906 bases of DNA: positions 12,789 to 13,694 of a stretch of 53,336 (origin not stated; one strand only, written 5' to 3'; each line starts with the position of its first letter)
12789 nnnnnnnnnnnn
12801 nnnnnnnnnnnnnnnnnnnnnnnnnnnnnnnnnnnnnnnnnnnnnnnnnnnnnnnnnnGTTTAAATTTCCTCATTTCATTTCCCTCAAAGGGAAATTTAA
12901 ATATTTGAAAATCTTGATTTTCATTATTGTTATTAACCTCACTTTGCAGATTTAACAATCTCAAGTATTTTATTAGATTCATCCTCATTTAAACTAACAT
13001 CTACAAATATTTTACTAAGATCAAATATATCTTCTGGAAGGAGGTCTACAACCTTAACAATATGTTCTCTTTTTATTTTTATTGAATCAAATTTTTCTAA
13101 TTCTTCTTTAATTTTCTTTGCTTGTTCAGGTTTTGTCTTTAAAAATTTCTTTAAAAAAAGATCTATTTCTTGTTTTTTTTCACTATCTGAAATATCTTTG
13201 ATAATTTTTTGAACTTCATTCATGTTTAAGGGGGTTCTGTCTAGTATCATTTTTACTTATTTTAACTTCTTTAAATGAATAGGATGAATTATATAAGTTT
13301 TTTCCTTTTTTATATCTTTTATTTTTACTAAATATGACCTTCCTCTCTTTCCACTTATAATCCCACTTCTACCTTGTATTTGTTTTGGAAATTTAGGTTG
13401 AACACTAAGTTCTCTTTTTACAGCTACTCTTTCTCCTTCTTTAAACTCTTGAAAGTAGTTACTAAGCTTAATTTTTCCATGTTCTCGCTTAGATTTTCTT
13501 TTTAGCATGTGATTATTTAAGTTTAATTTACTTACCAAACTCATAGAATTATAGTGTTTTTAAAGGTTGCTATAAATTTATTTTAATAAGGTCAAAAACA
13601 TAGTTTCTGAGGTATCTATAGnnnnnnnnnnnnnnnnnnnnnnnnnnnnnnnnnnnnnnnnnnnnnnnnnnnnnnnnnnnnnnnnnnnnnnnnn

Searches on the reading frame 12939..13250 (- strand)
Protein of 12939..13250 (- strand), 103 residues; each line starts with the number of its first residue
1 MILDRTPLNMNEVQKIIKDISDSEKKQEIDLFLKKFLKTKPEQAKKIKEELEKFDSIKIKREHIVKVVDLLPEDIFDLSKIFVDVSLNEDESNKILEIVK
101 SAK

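Call 60: search_protein_families(library=pfam, proteins=[window:12939-13250:-], max_evalue=0.1)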
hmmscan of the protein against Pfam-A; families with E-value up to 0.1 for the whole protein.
window:12939-13250:- (103 aa): 3 families
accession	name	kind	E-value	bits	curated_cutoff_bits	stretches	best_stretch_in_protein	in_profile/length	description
PF03874.21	RNA_pol_Rpb4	-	0.00033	21.4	25.6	1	32-101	45-114/116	RNA polymerase Rpb4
PF22602.2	NXF_NTF2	-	0.02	15.5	27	1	28-90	48-108/158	Nuclear RNA export factor, NTF2 domain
PF16798.10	DUF5069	-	0.083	13.5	27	0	11-71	67-127/133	Domain of unknown function (DUF5069)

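Call 61: search_protein_families(library=ncbifam, proteins=[window:12939-13250:-], max_evalue=0.1)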
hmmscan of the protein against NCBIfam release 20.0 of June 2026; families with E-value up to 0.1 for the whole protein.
window:12939-13250:- (103 aa): 7 families
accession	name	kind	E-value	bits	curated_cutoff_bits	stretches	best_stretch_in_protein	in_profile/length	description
NF011555.0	PRK14981.2-1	equivalog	6.1e-11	43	170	1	2-100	6-108/114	DNA-directed RNA polymerase subunit F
NF011554.0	PRK14981.1-6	equivalog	9.7e-10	38.7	147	1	24-100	33-104/107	DNA-directed RNA polymerase subunit F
NF011551.0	PRK14981.1-3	equivalog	1.5e-07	31.7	183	1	34-100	49-116/120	DNA-directed RNA polymerase subunit F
NF011557.0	PRK14981.2-3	equivalog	1.2e-06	28.7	133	1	10-102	10-103/105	DNA-directed RNA polymerase subunit F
NF011550.0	PRK14981.1-1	equivalog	7.2e-06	26.8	159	1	33-100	48-115/118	RNA polymerase Rpb4 family protein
NF011556.0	PRK14981.2-2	equivalog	0.0061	16.4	182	1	31-99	47-114/124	DNA-directed RNA polymerase subunit F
NF011553.0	PRK14981.1-5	equivalog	0.031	14.4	152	1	13-101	21-109/113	DNA-directed RNA polymerase subunit F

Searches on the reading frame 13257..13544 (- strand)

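Call 95: search_protein_families(library=pfam, proteins=[window:13257-13544:-], max_evalue=0.001)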
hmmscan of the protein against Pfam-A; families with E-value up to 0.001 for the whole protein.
window:13257-13544:- (95 aa): 1 family
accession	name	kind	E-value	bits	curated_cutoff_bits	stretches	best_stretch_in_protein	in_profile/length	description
PF01157.24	Ribosomal_L21e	-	7.6e-16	58.2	27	1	12-95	13-100/101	Ribosomal protein L21e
